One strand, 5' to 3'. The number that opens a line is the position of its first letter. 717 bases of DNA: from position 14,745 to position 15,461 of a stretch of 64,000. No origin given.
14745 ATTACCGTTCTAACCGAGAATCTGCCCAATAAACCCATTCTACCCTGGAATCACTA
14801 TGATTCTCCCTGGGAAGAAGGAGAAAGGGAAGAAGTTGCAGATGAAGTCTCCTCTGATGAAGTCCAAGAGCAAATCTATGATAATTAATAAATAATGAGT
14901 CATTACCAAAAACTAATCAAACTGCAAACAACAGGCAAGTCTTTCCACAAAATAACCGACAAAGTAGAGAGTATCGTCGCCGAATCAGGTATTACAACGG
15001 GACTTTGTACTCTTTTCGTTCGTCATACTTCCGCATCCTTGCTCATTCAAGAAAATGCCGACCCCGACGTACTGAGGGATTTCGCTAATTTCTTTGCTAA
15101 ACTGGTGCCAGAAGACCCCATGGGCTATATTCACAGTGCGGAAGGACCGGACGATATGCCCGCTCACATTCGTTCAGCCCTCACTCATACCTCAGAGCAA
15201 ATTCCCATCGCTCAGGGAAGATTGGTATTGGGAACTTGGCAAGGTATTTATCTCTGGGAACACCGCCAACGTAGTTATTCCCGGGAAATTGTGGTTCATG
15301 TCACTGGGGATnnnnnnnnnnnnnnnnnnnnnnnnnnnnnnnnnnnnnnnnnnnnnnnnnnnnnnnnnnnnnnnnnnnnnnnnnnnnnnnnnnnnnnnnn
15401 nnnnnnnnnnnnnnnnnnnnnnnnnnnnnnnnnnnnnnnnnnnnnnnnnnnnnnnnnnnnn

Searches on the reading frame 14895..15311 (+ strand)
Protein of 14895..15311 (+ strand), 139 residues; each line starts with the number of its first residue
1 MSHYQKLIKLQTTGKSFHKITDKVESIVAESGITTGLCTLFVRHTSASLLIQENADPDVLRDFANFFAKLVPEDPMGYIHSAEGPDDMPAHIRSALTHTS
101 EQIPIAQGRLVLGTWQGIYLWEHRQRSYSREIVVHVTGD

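Call 39: search_protein_families(library=pfam, proteins=[window:14895-15311:+], max_evalue=0.001)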
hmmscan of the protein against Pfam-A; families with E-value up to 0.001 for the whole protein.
window:14895-15311:+ (139 aa): 1 family
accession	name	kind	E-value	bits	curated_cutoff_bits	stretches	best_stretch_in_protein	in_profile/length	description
PF01894.22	UPF0047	-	1e-44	151.9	27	1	19-136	1-117/117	Uncharacterised protein family UPF0047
